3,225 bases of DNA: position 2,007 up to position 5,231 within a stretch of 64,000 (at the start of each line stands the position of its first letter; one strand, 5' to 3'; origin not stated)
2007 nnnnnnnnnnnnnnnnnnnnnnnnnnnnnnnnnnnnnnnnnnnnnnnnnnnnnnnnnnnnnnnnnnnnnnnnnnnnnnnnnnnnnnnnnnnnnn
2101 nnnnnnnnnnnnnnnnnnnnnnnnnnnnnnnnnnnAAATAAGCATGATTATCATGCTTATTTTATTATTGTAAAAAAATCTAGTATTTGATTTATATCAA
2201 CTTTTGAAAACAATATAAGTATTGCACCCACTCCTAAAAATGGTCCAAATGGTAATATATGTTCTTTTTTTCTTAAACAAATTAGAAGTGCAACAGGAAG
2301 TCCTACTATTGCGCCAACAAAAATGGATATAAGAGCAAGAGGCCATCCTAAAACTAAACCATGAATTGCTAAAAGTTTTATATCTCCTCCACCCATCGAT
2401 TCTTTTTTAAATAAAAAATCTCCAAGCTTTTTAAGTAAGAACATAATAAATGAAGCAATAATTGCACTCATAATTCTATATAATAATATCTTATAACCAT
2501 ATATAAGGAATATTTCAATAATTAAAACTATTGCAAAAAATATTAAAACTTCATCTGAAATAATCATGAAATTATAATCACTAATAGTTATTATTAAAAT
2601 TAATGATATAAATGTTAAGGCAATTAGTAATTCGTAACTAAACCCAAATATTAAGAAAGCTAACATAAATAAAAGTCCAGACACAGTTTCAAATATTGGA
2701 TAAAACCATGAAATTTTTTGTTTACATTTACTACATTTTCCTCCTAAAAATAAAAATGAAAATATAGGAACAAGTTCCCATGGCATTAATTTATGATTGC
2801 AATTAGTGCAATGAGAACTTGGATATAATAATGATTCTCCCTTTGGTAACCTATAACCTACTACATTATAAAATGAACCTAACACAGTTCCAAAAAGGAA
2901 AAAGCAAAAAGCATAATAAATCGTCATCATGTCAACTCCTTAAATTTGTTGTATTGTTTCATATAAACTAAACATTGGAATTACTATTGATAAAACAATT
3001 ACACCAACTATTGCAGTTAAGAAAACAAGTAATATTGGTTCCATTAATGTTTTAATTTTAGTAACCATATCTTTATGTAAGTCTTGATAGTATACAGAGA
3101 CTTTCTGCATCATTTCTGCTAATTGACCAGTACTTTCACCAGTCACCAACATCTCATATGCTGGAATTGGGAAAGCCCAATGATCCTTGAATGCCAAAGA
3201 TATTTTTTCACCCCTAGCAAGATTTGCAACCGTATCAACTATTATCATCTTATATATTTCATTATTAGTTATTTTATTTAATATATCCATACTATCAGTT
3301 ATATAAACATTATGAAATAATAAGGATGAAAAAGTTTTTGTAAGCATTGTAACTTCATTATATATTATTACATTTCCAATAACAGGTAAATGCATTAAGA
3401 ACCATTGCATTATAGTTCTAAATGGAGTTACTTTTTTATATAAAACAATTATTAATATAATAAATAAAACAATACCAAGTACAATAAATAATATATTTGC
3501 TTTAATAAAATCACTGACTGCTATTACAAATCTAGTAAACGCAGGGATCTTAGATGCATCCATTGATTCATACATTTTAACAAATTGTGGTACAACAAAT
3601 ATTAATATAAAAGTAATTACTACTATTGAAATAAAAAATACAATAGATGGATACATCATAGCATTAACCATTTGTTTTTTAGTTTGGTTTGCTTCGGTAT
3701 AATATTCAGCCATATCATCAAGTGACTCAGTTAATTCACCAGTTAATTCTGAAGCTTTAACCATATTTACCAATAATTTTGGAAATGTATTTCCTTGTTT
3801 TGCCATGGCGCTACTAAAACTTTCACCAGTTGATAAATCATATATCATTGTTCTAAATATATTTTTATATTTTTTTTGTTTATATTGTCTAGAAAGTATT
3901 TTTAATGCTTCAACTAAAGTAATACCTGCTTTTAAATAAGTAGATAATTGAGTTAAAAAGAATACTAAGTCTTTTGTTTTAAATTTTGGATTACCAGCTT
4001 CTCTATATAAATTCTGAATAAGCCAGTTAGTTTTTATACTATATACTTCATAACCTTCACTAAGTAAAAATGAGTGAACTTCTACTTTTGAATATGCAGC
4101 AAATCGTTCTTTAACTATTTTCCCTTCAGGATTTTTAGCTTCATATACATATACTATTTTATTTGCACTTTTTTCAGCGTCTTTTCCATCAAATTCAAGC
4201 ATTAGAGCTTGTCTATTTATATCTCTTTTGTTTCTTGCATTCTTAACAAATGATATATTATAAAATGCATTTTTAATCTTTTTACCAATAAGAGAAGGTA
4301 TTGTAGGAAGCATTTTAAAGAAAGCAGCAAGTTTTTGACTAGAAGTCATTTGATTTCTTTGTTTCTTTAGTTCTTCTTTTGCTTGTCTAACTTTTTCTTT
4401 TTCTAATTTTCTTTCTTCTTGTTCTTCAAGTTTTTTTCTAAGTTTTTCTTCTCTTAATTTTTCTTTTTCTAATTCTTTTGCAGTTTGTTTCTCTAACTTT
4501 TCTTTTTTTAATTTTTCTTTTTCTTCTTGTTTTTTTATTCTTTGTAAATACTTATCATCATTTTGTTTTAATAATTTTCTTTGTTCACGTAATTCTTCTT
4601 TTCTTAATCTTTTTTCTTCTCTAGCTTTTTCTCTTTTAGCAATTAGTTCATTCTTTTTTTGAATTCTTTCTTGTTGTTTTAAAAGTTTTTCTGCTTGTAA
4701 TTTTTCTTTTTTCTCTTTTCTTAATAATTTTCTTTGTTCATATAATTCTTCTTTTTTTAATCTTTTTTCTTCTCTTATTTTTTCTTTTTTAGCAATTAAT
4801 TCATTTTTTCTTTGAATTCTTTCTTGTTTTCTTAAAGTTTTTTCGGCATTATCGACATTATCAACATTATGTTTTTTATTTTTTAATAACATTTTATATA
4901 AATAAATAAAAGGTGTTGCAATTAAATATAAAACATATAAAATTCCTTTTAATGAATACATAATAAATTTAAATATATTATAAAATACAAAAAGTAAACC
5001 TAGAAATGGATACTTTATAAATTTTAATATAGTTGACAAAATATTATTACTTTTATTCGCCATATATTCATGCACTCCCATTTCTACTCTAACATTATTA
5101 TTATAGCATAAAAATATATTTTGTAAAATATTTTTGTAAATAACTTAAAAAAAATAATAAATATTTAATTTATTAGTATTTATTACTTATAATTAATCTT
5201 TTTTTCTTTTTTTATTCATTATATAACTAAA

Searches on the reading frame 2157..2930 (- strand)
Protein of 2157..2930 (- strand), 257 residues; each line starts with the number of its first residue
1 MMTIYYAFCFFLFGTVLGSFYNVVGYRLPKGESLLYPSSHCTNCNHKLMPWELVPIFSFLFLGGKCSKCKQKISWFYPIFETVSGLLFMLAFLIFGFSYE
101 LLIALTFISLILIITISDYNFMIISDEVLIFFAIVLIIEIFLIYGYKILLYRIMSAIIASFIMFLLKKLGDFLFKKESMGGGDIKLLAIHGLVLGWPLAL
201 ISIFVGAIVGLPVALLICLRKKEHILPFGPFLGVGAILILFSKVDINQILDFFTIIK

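Call 55: search_protein_families(library=pfam, proteins=[window:2157-2930:-], max_evalue=0.000001)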
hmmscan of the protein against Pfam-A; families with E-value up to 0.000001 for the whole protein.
window:2157-2930:- (257 aa): 2 families
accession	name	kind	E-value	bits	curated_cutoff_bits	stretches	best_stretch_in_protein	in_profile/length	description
PF06750.18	A24_N_bact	-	1.1e-33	115.5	23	1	12-94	1-83/84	Bacterial Peptidase A24 N-terminal domain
PF01478.23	Peptidase_A24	-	2.2e-13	51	26.5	1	106-214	2-103/104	Type IV leader peptidase family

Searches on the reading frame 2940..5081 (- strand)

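Call 55: search_protein_families(library=pfam, proteins=[window:2940-5081:-], max_evalue=0.000001)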
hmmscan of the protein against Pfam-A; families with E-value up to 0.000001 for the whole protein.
window:2940-5081:- (713 aa): 1 family
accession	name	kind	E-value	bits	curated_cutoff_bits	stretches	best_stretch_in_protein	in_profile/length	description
PF00482.28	T2SSF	-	1.6e-47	161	25.2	2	375-498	1-125/125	Type II secretion system (T2SS), protein F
